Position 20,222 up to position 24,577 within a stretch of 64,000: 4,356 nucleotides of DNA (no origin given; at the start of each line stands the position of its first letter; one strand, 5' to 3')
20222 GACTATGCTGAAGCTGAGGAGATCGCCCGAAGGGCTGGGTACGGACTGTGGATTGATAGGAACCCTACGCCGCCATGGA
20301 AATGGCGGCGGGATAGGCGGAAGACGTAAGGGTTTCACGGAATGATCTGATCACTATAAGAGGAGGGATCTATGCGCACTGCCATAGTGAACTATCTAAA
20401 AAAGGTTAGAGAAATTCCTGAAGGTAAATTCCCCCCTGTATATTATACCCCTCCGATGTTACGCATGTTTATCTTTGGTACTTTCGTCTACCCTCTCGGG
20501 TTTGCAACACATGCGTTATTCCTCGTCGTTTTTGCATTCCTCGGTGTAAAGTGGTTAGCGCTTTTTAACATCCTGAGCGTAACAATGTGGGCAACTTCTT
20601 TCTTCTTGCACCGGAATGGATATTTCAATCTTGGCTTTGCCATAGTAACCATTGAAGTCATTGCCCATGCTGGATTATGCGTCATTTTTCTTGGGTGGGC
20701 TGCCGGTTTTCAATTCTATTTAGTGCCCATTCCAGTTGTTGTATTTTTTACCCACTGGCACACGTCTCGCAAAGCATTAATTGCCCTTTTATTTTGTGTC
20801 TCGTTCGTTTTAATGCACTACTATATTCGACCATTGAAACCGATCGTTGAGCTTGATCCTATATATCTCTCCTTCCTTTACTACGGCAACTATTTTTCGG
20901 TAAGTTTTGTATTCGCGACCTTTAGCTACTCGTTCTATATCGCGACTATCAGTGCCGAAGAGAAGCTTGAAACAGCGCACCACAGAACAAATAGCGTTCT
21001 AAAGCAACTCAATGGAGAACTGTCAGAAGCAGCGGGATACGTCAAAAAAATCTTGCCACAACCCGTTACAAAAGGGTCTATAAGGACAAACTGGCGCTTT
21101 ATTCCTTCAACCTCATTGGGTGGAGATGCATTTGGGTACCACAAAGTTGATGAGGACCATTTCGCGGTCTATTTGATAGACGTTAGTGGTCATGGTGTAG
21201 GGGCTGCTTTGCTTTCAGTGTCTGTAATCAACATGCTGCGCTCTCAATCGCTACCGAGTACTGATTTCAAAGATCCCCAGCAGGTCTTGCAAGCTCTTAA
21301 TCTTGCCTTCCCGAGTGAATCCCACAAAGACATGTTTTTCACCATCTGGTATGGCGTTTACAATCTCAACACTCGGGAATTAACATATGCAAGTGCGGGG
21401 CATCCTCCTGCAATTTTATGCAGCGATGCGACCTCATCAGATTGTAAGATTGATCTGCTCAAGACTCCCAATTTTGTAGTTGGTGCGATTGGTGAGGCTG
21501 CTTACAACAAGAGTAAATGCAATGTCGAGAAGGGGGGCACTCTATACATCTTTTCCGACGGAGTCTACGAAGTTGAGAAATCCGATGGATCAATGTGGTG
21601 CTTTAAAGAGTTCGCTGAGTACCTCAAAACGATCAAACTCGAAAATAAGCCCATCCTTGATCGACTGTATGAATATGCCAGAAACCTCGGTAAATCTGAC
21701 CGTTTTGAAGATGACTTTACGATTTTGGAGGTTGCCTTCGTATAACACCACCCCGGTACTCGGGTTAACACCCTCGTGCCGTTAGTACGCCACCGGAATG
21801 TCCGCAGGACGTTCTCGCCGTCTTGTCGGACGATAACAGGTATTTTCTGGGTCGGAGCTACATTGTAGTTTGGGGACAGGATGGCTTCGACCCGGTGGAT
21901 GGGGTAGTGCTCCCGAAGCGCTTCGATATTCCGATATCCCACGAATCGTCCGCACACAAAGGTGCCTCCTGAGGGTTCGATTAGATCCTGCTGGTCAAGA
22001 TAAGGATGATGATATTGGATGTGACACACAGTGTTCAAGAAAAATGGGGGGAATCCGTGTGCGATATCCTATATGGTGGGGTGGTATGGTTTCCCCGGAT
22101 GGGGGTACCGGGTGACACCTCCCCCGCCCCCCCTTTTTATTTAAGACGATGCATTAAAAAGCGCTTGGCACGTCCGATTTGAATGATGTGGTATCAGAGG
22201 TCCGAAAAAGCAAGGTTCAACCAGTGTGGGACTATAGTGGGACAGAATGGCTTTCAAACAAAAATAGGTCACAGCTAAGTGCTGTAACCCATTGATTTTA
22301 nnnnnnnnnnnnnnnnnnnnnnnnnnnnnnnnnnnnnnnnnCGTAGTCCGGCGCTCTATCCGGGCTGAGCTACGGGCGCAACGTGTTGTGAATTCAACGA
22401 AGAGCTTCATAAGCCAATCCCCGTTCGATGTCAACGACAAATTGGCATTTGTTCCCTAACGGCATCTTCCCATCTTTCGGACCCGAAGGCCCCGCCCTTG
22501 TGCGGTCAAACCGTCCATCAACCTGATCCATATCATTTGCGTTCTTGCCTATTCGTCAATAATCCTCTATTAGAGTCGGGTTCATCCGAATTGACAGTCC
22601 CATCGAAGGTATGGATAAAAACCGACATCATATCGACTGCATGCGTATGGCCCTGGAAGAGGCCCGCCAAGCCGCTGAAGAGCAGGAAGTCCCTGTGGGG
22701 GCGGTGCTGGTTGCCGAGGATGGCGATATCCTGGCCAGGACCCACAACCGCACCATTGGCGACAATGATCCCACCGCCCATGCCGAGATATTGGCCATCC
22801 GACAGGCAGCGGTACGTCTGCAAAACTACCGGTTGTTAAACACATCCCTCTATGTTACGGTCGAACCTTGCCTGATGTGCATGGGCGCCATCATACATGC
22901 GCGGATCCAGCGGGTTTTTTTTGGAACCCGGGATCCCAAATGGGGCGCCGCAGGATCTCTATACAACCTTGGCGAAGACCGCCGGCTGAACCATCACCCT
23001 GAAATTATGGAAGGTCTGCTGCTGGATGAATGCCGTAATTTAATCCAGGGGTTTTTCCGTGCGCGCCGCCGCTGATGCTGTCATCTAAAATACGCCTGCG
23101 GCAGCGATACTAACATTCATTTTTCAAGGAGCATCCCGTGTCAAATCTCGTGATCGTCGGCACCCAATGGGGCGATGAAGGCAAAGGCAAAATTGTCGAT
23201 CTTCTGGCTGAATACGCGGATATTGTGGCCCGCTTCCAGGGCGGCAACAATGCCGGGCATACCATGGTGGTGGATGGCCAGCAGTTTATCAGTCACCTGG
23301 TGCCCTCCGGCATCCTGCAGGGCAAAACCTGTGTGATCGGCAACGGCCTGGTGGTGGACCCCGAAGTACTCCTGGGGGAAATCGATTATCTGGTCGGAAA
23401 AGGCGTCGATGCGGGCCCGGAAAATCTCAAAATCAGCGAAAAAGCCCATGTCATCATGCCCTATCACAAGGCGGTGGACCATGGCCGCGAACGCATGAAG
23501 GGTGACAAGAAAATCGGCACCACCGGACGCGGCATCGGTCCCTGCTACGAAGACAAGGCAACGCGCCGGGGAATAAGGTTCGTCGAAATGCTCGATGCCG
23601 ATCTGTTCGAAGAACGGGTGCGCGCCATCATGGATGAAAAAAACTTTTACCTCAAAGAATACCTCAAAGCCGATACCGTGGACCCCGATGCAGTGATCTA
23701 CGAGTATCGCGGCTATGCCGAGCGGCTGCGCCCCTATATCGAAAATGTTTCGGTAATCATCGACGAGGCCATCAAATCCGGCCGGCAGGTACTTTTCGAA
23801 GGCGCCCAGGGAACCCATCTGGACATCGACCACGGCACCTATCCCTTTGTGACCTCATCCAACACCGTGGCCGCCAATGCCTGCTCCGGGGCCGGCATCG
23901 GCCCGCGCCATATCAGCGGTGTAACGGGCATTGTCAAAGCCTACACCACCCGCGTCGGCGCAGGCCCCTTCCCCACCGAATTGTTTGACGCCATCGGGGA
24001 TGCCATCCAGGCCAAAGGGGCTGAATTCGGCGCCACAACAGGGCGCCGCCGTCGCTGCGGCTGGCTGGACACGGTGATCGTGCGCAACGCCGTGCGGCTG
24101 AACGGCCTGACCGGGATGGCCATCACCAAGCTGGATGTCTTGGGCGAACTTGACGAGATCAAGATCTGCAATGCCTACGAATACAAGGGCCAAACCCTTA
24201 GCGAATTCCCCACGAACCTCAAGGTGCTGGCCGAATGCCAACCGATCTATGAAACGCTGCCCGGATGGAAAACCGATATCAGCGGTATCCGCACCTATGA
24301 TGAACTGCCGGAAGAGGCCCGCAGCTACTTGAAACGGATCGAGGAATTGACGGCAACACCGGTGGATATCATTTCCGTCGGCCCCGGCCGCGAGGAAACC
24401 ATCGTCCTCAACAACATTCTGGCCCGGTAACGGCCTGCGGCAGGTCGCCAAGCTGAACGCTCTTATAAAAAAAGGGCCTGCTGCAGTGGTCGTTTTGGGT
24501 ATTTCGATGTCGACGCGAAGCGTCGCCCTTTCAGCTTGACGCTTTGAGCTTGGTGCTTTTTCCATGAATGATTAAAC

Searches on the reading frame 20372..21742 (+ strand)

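Call 29: search_protein_families(library=pfam, proteins=[window:20372-21742:+], max_evalue=0.001)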
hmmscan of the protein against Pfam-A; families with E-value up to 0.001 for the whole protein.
window:20372-21742:+ (457 aa): 1 family
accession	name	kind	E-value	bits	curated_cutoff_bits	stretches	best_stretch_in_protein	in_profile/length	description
PF07228.17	SpoIIE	-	4.4e-41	141.4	25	1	260-454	1-189/192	Stage II sporulation protein E (SpoIIE)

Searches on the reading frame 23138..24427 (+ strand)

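Call 29: search_protein_families(library=pfam, proteins=[window:23138-24427:+], max_evalue=0.001)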
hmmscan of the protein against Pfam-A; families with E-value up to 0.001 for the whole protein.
window:23138-24427:+ (430 aa): 1 family
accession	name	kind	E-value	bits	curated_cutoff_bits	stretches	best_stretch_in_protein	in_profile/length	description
PF00709.27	Adenylsucc_synt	-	1.1e-188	627.6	27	1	5-422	1-416/416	Adenylosuccinate synthetase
